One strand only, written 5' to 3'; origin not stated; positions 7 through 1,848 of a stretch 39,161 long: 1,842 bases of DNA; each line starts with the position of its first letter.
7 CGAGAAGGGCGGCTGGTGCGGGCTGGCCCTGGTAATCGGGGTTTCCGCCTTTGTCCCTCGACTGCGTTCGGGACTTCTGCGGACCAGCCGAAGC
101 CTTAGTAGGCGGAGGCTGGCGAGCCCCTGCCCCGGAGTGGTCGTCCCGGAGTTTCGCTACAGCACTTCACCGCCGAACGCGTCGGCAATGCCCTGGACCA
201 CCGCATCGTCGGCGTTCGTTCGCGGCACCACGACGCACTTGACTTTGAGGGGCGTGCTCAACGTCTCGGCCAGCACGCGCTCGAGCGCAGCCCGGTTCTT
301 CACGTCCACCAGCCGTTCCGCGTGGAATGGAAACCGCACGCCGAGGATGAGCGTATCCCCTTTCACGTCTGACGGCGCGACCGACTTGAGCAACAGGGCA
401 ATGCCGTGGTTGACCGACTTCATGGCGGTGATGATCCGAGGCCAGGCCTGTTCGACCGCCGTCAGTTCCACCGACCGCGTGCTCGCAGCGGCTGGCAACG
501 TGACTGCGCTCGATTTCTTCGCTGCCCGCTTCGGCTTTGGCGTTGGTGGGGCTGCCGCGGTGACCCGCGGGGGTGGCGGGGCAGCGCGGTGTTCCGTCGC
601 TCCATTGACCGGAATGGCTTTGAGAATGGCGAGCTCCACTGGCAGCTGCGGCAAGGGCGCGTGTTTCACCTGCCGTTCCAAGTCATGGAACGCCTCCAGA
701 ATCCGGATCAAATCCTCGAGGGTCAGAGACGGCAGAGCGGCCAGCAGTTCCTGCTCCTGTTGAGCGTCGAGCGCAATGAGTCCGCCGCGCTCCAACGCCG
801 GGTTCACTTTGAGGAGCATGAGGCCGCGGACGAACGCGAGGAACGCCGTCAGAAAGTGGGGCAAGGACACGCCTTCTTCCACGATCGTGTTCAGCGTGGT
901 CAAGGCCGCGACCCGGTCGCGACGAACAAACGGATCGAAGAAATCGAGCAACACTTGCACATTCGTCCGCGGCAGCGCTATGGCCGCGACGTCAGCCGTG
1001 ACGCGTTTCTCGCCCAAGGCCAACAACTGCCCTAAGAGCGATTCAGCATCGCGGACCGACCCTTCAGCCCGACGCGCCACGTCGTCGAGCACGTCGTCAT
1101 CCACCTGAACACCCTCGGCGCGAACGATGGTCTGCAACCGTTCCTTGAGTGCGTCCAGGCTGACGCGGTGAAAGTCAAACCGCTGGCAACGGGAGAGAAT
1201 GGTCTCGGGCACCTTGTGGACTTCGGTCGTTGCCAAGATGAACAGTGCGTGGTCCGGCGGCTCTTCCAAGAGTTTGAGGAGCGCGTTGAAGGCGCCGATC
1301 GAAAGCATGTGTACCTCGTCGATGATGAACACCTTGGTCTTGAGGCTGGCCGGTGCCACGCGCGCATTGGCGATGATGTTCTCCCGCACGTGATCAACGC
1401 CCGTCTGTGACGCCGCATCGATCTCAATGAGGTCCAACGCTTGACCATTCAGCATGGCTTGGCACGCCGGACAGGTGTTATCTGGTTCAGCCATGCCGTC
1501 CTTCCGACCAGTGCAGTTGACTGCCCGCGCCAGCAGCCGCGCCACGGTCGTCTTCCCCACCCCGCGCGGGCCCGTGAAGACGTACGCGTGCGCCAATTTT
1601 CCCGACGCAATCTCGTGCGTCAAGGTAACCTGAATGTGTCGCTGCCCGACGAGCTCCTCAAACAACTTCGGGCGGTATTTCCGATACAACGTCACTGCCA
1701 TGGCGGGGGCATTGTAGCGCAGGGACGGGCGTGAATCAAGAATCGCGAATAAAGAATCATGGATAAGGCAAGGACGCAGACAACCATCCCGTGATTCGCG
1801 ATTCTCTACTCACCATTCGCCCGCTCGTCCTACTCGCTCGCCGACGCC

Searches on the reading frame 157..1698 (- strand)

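Call 59: search_protein_families(library=pfam, proteins=[window:157-1698:-], max_evalue=0.00001)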
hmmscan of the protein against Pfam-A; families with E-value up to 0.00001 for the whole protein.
window:157-1698:- (513 aa): 6 families
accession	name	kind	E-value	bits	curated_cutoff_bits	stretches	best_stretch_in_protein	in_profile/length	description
PF13177.12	DNA_pol3_delta2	-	5.3e-38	131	27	1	19-178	2-159/161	DNA polymerase III, delta subunit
PF00004.35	AAA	-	1e-12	49.1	21.2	1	40-175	2-124/131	ATPase family associated with various cellular activities (AAA)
PF22608.2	DNAX_ATPase_lid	-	7.5e-10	38.9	27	1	185-230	3-48/49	DNA polymerase III clamp loader subunit, ATPase lid domain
PF13401.12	AAA_22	-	1.2e-08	35.7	27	1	38-155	7-120/130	AAA domain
PF12169.13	DNA_pol3_gamma3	-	6e-08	33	24.4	1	249-364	17-130/143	DNA polymerase III subunits gamma and tau domain III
PF07728.20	AAA_5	-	9e-06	26.2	22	0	40-146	3-92/139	AAA domain (dynein-related subfamily)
